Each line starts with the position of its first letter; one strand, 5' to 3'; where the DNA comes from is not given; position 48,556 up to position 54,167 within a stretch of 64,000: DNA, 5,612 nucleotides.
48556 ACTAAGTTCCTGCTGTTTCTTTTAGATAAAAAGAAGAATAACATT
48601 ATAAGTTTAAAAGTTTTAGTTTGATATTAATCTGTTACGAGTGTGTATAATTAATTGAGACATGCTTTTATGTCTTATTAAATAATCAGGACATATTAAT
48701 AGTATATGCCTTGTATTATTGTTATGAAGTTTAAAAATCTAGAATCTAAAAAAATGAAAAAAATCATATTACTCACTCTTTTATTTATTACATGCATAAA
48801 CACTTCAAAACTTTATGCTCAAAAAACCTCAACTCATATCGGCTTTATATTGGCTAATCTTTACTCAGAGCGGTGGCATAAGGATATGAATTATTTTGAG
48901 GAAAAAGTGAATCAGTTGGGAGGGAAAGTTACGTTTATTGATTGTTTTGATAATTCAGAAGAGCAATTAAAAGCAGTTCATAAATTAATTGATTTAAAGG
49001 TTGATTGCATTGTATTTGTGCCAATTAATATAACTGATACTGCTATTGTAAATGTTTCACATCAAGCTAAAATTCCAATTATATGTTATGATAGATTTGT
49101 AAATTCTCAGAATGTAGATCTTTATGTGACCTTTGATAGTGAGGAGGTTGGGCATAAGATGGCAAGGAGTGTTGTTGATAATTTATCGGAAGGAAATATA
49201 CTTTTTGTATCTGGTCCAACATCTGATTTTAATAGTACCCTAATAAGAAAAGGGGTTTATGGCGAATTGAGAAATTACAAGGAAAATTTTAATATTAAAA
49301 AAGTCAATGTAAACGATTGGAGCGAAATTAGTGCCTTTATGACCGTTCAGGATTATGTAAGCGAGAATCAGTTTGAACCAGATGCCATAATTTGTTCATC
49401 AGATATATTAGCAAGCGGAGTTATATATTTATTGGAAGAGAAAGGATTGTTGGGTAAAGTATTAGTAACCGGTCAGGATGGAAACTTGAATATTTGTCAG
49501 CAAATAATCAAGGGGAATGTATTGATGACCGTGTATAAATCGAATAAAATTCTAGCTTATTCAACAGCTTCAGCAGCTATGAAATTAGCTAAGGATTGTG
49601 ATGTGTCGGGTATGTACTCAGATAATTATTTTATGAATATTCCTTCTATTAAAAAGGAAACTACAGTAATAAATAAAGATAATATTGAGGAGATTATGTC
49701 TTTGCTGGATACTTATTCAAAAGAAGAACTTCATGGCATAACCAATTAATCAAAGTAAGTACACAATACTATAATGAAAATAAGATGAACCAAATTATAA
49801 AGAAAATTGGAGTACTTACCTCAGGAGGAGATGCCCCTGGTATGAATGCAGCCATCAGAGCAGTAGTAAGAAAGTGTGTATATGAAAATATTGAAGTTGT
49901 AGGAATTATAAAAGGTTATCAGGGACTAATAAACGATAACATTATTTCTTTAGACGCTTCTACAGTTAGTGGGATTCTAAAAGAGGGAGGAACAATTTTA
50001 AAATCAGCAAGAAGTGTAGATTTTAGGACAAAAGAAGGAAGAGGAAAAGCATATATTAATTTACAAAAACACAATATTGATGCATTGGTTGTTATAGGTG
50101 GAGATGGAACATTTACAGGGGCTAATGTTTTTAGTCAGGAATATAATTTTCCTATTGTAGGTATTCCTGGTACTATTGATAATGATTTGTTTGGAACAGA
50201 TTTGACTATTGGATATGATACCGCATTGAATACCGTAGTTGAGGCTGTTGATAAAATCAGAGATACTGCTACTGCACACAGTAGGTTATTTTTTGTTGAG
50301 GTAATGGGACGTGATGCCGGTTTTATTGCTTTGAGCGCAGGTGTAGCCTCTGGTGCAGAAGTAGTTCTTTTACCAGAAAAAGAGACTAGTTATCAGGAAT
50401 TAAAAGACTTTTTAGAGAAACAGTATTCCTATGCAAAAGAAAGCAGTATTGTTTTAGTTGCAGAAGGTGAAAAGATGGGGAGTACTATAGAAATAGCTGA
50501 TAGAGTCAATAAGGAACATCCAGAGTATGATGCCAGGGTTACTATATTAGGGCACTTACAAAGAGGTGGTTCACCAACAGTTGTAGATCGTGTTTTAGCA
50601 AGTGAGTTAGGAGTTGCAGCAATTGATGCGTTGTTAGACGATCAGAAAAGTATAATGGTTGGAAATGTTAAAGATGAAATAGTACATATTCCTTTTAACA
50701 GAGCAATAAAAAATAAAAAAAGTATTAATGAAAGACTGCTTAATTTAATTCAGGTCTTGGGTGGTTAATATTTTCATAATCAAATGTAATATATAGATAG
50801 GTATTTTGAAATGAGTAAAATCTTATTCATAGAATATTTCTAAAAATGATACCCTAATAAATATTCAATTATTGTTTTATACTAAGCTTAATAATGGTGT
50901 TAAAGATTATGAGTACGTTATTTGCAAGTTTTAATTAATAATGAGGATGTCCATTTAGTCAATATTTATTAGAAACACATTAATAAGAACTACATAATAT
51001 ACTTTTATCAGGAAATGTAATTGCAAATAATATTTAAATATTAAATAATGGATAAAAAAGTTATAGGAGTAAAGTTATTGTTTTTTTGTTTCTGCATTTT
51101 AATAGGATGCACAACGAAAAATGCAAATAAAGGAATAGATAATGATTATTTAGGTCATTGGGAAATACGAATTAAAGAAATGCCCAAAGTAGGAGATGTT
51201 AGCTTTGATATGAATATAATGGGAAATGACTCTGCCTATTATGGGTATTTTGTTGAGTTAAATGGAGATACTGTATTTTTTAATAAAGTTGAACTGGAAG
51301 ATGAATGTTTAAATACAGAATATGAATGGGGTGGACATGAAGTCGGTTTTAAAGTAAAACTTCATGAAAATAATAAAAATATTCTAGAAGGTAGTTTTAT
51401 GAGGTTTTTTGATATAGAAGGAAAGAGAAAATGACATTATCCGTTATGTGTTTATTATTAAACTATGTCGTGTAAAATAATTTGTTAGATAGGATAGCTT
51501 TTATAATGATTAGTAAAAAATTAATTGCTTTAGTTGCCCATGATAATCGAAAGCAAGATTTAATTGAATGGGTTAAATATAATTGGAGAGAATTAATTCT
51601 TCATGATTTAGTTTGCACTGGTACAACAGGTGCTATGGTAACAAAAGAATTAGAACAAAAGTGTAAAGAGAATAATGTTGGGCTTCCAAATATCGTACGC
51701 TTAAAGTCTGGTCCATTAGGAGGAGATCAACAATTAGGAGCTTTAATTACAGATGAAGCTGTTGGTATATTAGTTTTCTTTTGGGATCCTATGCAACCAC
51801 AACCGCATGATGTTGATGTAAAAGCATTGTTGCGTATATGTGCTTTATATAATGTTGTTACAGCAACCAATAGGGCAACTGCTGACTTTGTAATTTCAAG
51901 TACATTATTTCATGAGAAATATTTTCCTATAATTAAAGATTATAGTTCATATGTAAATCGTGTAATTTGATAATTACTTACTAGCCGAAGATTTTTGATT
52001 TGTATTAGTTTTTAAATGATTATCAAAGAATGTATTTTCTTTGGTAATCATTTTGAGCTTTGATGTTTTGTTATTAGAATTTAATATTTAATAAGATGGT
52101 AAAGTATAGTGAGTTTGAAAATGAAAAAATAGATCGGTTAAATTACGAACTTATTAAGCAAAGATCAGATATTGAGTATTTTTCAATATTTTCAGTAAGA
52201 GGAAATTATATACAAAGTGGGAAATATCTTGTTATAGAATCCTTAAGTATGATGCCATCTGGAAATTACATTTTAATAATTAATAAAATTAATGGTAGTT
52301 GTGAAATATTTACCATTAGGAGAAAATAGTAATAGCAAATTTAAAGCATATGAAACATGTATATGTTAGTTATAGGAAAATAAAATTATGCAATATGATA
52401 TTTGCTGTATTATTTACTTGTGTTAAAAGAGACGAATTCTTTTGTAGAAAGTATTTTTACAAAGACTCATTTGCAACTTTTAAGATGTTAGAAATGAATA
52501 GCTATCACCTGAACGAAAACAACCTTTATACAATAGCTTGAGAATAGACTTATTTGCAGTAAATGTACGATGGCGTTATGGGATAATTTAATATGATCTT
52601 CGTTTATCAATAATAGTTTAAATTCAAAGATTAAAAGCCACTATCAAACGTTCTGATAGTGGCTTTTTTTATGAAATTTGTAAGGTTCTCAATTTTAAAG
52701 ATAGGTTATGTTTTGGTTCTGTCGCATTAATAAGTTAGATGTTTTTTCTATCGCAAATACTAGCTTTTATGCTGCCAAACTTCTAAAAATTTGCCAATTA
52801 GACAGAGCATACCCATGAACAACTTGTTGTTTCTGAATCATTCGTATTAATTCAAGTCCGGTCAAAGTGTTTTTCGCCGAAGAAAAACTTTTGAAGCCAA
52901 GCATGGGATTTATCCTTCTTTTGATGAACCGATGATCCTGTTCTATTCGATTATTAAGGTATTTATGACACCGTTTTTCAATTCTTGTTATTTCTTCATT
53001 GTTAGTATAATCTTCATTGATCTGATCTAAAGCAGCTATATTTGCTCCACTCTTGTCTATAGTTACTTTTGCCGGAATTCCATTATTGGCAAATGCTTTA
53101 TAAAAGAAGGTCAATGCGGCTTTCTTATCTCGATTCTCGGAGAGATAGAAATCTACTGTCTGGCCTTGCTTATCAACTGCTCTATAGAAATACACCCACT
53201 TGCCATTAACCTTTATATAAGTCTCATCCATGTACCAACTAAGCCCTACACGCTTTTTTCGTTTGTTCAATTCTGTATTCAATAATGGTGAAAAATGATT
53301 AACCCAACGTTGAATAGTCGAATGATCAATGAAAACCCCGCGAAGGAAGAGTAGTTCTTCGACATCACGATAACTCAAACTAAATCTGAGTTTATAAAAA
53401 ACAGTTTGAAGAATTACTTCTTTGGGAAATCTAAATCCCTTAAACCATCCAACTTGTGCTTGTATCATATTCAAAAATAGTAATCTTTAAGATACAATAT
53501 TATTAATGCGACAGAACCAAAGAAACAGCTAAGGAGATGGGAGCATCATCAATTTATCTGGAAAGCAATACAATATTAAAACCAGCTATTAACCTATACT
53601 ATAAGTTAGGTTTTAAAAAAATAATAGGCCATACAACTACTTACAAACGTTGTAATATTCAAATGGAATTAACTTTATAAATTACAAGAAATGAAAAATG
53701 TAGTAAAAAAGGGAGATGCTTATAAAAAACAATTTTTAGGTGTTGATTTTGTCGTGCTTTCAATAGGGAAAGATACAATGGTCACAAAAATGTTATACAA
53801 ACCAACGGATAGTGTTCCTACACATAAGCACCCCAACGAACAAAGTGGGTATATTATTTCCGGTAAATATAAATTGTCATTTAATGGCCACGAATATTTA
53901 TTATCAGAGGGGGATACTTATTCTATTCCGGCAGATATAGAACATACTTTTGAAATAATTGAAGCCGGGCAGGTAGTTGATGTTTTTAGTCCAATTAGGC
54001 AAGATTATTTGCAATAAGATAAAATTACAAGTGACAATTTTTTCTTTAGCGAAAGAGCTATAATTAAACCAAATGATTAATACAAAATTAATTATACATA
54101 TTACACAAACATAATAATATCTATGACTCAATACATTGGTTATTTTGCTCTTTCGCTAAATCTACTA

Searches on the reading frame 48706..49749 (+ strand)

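Call 42: search_protein_families(library=pfam, proteins=[window:48706-49749:+], max_evalue=0.00001)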
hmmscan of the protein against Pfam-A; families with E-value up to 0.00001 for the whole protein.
window:48706-49749:+ (347 aa): 2 families
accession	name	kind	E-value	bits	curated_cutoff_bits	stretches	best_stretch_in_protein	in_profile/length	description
PF13407.12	Peripla_BP_4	-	7.9e-40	137.5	35.1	1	45-296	1-255/258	Periplasmic binding protein domain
PF00532.27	Peripla_BP_1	-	1.9e-11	44.4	22.2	1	44-252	3-211/281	Periplasmic binding proteins and sugar binding domain of LacI family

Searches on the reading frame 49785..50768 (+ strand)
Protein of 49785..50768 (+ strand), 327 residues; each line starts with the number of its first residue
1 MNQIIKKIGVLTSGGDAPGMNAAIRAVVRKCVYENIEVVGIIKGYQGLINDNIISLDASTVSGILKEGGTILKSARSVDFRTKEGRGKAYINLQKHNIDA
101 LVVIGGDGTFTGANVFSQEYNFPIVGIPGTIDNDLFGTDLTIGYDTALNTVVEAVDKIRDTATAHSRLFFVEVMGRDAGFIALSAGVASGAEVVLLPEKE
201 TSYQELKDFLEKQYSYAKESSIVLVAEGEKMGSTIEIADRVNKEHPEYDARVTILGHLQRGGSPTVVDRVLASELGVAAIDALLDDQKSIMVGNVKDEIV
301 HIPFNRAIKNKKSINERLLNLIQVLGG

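Call 45: search_protein_families(library=pfam, proteins=[window:49785-50768:+], max_evalue=0.00001)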
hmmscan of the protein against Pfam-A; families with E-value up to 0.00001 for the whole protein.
window:49785-50768:+ (327 aa): 2 families
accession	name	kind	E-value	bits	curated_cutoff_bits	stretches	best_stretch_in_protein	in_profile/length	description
PF00365.25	PFK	-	1.1e-110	369.8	30.9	1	7-283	1-277/277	Phosphofructokinase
PF01513.26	NAD_kinase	-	1e-06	29.5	25.5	1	88-128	63-103/130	ATP-NAD kinase N-terminal domain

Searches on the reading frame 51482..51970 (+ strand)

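Call 45: search_protein_families(library=pfam, proteins=[window:51482-51970:+], max_evalue=0.00001)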
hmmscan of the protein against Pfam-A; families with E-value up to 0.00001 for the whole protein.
window:51482-51970:+ (162 aa): 1 family
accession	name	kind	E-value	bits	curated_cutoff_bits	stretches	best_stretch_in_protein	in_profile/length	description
PF02142.27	MGS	-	4.1e-08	33.7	24.1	1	28-129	3-94/94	MGS-like domain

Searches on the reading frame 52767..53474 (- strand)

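Call 45: search_protein_families(library=pfam, proteins=[window:52767-53474:-], max_evalue=0.00001)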
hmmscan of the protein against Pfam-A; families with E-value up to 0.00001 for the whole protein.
window:52767-53474:- (235 aa): 2 families
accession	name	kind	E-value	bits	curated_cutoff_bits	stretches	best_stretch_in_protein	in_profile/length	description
PF13610.12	DDE_Tnp_IS240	-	9.3e-42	142.9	27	1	78-216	2-138/139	DDE domain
PF00665.32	rve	-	2.8e-06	27.9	32.6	1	76-142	4-75/102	Integrase core domain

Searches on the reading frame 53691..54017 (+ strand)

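Call 82: search_protein_families(library=pfam, proteins=[window:53691-54017:+], max_evalue=0.001)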
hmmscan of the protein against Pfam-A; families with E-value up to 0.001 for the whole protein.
window:53691-54017:+ (108 aa): 3 families
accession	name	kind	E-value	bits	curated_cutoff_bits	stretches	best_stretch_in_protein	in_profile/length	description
PF07883.17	Cupin_2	-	3e-14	52.9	27.2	1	34-91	3-60/70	Cupin domain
PF02311.25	AraC_binding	-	1.1e-08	35.3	21.1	1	37-90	11-64/135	AraC-like ligand binding domain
PF12973.13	Cupin_7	-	0.00084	19.6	27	1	17-62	19-66/105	ChrR Cupin-like domain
